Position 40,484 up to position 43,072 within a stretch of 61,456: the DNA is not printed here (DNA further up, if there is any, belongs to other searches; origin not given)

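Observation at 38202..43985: Six-gene operon joining SH3b/NlpC-P60-like wall-hydrolase proteins to a pseudopilin set, with no pilus machinery nearby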

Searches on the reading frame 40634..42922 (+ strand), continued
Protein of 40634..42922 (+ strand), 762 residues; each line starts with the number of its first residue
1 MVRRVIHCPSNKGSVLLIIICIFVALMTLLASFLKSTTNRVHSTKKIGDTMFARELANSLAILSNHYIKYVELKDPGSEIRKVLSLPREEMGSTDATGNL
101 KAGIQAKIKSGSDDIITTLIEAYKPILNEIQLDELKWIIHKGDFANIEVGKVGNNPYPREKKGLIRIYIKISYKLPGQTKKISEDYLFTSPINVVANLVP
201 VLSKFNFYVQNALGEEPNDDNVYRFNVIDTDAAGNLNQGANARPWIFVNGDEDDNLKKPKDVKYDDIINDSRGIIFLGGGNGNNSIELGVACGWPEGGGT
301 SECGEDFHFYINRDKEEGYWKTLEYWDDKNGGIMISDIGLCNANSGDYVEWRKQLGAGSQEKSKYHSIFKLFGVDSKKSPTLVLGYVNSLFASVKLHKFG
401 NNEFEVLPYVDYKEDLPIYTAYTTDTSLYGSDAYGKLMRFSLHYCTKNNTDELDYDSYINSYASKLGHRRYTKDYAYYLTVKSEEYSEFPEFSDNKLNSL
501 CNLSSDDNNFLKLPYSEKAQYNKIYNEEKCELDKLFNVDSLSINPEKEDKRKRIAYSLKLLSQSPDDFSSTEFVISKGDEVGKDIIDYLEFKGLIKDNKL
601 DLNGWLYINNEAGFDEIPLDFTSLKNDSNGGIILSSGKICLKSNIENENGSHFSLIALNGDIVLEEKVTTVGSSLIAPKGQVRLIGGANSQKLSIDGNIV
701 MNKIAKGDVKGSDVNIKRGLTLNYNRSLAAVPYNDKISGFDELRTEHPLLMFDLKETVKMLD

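Call 34: fold_search(model_id=the predicted structure, library=pdb)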
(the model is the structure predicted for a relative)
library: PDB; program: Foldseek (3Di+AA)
matches with E <= 10: 203; with E <= 0.001: 0
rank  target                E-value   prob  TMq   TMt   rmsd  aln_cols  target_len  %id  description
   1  5u9l_A                1.7e-01  0.08  0.05  0.15  14.8       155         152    9  Crystal structure of the intermembrane space region of the plastid division protein PARC6 (released 2017-12-20)
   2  6jzf_A                1.9e-01  0.06  0.05  0.16  14.5       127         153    9  Structure of the intermembrane space region of PARC6 (released 2020-05-06)
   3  5d9r                  3.2e-01  0.10  0.06  0.23  13.3       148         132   10  Crystal structure of a conserved domain in the intermembrane space region of the plastid division protein ARC6 (released 2015-11-11)
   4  5uyt_B                4.3e-01  0.28  0.11  0.18  15.9       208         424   12  Crystal structure of ice binding protein from an Antarctic bacterium Flavobacteriaceae (released 2017-10-25)
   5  6xj6                  4.5e-01  0.15  0.06  0.12   9.4       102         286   10  Crystal structure of the helical cell shape determining protein Pgp2 from Campylobacter jejuni (released 2021-03-17)
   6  5aiw_MODEL_1_A        4.8e-01  0.08  0.07  0.21  11.5       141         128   10  NMR solution structure of the putative transfer protein TraH from Gram-positive conjugative plasmid pIP501 (released 2016-03-09)
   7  3ub1_C                4.8e-01  0.02  0.06  0.13  24.4       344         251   10  Ntf2 like protein involved in plasmid conjugation (released 2012-02-08)
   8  5u9l_B                6.0e-01  0.05  0.05  0.17  14.9       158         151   10  Crystal structure of the intermembrane space region of the plastid division protein PARC6 (released 2017-12-20)
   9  9a4p_A                7.5e-01  0.13  0.07  0.12  21.5       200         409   10  Integrative model of YJCM-YJCN by crosslinking MS and deep learning (released 2024-09-18)
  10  9kn3_B                8.0e-01  0.30  0.06  0.25   4.5        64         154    9  Cryo-EM structure of LptDEM complex from Escherichia coli (released 2025-07-23)
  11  6jzn_B                8.4e-01  0.05  0.05  0.19  14.4       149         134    7  Structure of the intermembrane space region of PARC6-PDV1 (released 2020-05-06)
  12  8rj3_B                1.0e+00  0.05  0.05  0.24  12.3        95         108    9  Human RAD52 open ring conformation (released 2024-04-24)
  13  8z9b_A                1.1e+00  0.06  0.05  0.20  14.2       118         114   11  Low molecular weight antigen MTB12 (released 2024-05-29)
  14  6jzn_D                1.1e+00  0.04  0.05  0.21  14.9       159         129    9  Structure of the intermembrane space region of PARC6-PDV1 (released 2020-05-06)
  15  6xj7_A                1.2e+00  0.10  0.05  0.11   9.4        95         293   10  Crystal structure of the helical cell shape determining protein Pgp2 (K307A mutant) from Campylobacter jejuni (released 2021-03-17)
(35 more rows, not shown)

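Call 49: find_encoding_contigs(protein=P0045, flank=10000, max_places=1)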
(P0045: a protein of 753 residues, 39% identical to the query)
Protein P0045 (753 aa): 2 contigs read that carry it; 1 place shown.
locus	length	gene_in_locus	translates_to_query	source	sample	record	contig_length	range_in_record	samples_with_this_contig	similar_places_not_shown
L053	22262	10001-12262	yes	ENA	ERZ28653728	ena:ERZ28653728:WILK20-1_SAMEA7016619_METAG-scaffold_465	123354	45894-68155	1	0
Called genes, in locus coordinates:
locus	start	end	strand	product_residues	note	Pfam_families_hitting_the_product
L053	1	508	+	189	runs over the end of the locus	PF01584:CheW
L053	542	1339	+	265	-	PF13938:DUF4213 (weak), PF04016:DUF364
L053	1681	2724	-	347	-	PF05343:Peptidase_M42, PF01546:Peptidase_M20 (weak)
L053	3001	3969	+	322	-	PF08239:SH3_3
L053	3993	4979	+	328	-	PF13449:Phytase-like (faint)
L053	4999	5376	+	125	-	PF08239:SH3_3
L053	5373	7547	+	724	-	-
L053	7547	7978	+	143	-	-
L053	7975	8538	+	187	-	-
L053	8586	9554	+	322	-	PF08239:SH3_3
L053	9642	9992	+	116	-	PF08239:SH3_3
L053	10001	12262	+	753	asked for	-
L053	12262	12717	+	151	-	-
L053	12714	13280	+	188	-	-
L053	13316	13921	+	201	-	PF03692:CxxCxxCC (weak)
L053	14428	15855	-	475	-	PF03415:Peptidase_C11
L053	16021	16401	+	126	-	-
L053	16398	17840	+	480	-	PF00498:FHA, PF16697:Yop-YscD_cpl, PF13185:GAF_2, PF13492:GAF_3 (weak), PF00990:GGDEF, PF24898:GGDEF_GdpP (weak)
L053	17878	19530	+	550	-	PF10087:DUF2325 (weak)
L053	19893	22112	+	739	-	PF22019:GlgB_N, PF02922:CBM_48, PF00128:Alpha-amylase, PF02806:Alpha-amylase_C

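Call 50: find_encoding_contigs(protein=P0020, flank=10000, max_places=1)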
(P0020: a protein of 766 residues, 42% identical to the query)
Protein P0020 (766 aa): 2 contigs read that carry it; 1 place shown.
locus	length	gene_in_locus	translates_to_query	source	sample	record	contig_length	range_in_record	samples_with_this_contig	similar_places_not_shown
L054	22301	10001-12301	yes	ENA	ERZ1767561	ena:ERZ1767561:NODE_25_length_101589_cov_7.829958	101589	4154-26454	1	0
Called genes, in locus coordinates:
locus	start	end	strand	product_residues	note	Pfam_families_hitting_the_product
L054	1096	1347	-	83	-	PF02604:PhdYeFM_antitox (weak)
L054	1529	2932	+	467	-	PF01637:ATPase_2, PF13173:AAA_14, PF03008:DUF234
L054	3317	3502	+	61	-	-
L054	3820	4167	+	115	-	PF05015:HigB-like_toxin (faint)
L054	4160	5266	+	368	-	PF01381:HTH_3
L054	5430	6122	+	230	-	-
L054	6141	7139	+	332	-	PF14057:GGGtGRT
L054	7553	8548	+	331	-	PF08239:SH3_3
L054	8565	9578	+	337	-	PF17170:DUF5128 (faint)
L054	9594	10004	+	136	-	PF08239:SH3_3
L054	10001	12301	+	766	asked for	-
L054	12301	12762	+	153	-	-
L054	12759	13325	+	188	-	-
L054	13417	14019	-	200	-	PF02107:FlgH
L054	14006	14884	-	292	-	PF08666:SAF (weak), PF13144:ChapFlgA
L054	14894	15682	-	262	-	PF00460:Flg_bb_rod, PF22692:LlgE_F_G_D1, PF06429:Flg_bbr_C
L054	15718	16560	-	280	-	PF00460:Flg_bb_rod, PF22692:LlgE_F_G_D1, PF06429:Flg_bbr_C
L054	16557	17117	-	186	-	PF04417:DUF501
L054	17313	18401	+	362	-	PF01264:Chorismate_synt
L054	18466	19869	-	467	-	PF21305:type_II_gspD_N0, PF03958:Secretin_N, PF00263:Secretin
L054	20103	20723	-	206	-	-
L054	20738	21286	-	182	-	PF04350:PilO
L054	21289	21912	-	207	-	PF05137:PilN (faint)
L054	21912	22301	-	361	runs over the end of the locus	PF06723:MreB_Mbl (faint), PF11104:PilM_2, PF14450:FtsA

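Call 51: search_protein_representatives(alignment_id=A1)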
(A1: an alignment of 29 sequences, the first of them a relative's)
Query: 29 sequences, 729 profile positions. Proteins with E-value up to 0.001 (for the whole library): 556; up to 1e-10: 323; up to 1e-30: 102. The best 150 are listed.
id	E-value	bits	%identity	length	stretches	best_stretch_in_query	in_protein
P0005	1.4e-291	985.5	-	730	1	1-728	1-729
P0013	7.6e-282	953.4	-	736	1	1-729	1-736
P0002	1.5e-275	932.6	-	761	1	1-729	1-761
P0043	3.4e-267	904.9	-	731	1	1-729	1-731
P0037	1.6e-256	869.7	-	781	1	1-729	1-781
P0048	5.4e-244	828.2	-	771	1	9-727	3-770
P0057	3.3e-238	809.1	-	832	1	4-727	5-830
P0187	1.2e-232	790.7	-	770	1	9-728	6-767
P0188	1.2e-232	790.7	-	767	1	7-728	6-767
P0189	1.2e-229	780.9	-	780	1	9-727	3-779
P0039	5.0e-229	778.8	-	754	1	5-729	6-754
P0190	1.7e-227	773.7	-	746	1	4-728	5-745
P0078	6.8e-219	745.3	-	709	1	8-728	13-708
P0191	7.1e-201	685.7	-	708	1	5-727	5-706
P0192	2.2e-194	664.2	-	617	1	159-728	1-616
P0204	4.4e-156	537.6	-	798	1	9-724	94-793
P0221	4.2e-103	362.5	-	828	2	9-414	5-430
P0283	4.5e-29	117.7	-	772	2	10-390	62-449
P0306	1.1e-23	99.9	-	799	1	1-698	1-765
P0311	1.8e-22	95.9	-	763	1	15-701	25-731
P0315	8.0e-22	93.8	-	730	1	8-690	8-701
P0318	2.2e-21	92.3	-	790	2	7-392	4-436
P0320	3.1e-21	91.8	-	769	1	9-706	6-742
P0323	4.9e-21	91.2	-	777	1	8-677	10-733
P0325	6.1e-21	90.9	-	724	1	10-679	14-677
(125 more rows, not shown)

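Call 54: search_protein_families(library=pfam, proteins=[P0306, P0311, P0315, P0318, P0320, P0323, P0325, P0283, P0204, P0221], max_evalue=0.01)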
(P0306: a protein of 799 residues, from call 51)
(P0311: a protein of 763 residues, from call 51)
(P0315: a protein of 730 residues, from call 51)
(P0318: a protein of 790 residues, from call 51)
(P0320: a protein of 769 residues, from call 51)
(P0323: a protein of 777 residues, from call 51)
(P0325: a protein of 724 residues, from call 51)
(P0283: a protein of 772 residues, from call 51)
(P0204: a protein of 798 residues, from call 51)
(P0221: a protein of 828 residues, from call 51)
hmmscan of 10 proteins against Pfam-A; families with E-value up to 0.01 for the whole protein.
P0306 (799 aa): 0 families

P0311 (763 aa): 0 families

P0315 (730 aa): 0 families

P0318 (790 aa): 0 families

P0320 (769 aa): 0 families

P0323 (777 aa): 0 families

P0325 (724 aa): 0 families

P0283 (772 aa): 0 families

P0204 (798 aa): 0 families

P0221 (828 aa): 0 families

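Call 59: fold_search(model_id=the predicted structure, library=viral)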
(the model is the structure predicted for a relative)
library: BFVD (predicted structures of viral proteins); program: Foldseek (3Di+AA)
matches with E <= 10: 324; with E <= 0.001: 0
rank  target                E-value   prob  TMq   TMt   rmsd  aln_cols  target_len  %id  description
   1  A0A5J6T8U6            1.3e-02  0.47  0.08  0.13  20.0       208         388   13  (no name in the UniProt tables at hand)
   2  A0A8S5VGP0            1.8e-02  0.75  0.11  0.35   7.6       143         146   15  Uncharacterized protein [Myoviridae sp. ctkfK18]
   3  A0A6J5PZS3            2.7e-01  0.11  0.06  0.20  19.7       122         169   11  Essential recombination function protein [uncultured Caudovirales phage]
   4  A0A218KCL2            2.7e-01  0.08  0.07  0.14  17.1       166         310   12  (no name in the UniProt tables at hand)
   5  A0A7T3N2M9            3.0e-01  0.15  0.06  0.29  11.5       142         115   14  Putative baseplate wedge subunit [Campylobacter phage F358]
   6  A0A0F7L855            4.2e-01  0.16  0.06  0.26  11.8       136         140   15  IraD/Gp25-like domain-containing protein [uncultured marine virus]
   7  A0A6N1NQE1            4.2e-01  0.08  0.06  0.13  22.6       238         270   12  Uncharacterized protein [Tupanvirus deep ocean]
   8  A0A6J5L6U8            4.7e-01  0.20  0.08  0.25  25.5       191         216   12  Uncharacterized protein [uncultured Caudovirales phage]
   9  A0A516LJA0            4.7e-01  0.09  0.06  0.16   6.4        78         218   12  (no name in the UniProt tables at hand)
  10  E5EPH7                6.2e-01  0.21  0.06  0.30   9.1        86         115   15  Uncharacterized protein [Acinetobacter phage Acj9]
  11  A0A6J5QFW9            6.6e-01  0.09  0.06  0.18  11.0       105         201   10  Essential recombination function protein [uncultured Caudovirales phage]
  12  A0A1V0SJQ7            7.4e-01  0.16  0.06  0.30   9.9       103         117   10  Uncharacterized protein [Klosneuvirus KNV1]
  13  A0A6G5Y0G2            7.4e-01  0.07  0.05  0.12  22.5       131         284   14  (no name in the UniProt tables at hand)
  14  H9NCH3                7.8e-01  0.10  0.05  0.27   8.7        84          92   13  (no name in the UniProt tables at hand)
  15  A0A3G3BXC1            8.8e-01  0.07  0.06  0.12  20.6       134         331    9  (no name in the UniProt tables at hand)
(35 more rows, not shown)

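Call 73: find_encoding_contigs(protein=P0002, flank=10000, max_places=2)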
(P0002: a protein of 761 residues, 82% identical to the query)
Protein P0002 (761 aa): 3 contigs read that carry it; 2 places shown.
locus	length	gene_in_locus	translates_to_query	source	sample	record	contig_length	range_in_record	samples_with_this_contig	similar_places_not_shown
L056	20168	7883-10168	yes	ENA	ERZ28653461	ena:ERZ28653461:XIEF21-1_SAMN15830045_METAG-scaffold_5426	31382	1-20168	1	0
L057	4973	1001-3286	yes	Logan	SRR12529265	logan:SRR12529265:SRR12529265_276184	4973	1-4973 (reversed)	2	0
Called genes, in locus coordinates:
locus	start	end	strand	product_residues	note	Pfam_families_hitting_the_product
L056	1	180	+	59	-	?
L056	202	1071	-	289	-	PF03668:RapZ-like_N, PF22740:PapZ_C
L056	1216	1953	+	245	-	PF01138:RNase_PH, PF03725:RNase_PH_C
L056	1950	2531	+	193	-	PF01725:Ham1p_like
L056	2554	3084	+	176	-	PF01584:CheW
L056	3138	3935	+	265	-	PF13938:DUF4213 (weak), PF04016:DUF364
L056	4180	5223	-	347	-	PF05343:Peptidase_M42, PF01546:Peptidase_M20 (weak)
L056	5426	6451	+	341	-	PF08239:SH3_3 (weak)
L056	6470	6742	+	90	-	-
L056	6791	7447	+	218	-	-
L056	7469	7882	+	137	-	PF08239:SH3_3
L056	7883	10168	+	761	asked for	-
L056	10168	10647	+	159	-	-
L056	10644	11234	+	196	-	PF07963:N_methyl (faint)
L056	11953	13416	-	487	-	PF02985:HEAT (faint), PF13646:HEAT_2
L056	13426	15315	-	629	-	PF00515:TPR_1 (weak), PF07719:TPR_2 (weak), PF13414:TPR_11, PF13424:TPR_12, PF13432:TPR_16, PF14559:TPR_19 (weak), PF00515:TPR_1 (weak), PF13424:TPR_12 (weak), +14 more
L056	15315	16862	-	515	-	PF03796:DnaB_C, PF13481:AAA_25 (weak)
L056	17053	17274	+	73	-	-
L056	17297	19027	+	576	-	PF03808:Glyco_tran_WecG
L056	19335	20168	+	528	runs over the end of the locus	PF00395:SLH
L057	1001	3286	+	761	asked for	-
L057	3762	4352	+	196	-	PF07963:N_methyl (faint)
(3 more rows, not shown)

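Call 78: search_solved_structures(query=A1, max_evalue=10, show_alignments=2)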
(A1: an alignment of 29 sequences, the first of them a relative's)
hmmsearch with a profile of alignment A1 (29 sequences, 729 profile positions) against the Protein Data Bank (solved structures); distinct sequences matched with E-value up to 10: 2.
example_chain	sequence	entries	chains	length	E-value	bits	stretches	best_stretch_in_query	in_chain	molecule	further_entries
9x7q_A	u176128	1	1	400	2.2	9.6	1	466-580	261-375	A NAD(P)/FAD-dependent oxidoreductase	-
8cr5_B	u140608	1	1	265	2.8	9.3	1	194-225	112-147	Interleukin-12 receptor subunit beta-1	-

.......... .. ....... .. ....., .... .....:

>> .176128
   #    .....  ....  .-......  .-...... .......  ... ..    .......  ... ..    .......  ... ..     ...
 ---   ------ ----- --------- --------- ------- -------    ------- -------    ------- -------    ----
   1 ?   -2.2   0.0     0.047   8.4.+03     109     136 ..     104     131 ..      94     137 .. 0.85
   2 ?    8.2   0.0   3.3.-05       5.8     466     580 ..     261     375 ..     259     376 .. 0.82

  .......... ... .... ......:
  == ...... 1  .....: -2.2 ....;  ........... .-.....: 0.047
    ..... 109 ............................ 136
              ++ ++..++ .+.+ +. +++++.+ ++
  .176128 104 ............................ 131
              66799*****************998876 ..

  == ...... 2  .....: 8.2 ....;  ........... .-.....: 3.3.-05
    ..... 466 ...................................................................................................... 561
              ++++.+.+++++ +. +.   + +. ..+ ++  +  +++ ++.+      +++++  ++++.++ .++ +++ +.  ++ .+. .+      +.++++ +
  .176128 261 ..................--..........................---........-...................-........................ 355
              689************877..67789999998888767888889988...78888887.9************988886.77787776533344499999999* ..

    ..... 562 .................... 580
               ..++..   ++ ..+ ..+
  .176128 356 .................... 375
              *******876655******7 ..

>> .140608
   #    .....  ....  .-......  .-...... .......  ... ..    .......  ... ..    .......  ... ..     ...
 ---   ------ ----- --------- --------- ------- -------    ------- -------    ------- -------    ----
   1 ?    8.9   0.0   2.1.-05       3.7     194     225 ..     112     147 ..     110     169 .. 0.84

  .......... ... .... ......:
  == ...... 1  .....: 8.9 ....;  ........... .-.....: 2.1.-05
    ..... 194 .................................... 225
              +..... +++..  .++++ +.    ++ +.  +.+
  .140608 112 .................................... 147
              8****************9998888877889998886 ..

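Call 98: search_protein_families(library=ncbifam, alignment_id=A1, max_evalue=0.1)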
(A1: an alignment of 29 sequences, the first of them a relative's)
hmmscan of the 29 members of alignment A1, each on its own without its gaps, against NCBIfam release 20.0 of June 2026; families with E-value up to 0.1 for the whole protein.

A. member 1, P0001 (762 aa): 0 families

B. families by the number of members that match (of 29 scanned): 6 families
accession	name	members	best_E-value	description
NF009331.1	PRK12689.1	2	0.0027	flagellar basal-body rod protein FlgF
NF051896.1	tapirin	1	8.3e-05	cellulose-binding protein tapirin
NF006283.1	PRK08455.1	1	0.048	flagellar basal body-associated protein FliL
TIGR01873.1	cas_CT1978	1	0.075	type I-E CRISPR-associated endoribonuclease Cas2e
TIGR00683.1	nanA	1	0.089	N-acetylneuraminate lyase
NF052375.1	antisigma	1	0.094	anti-sigma factor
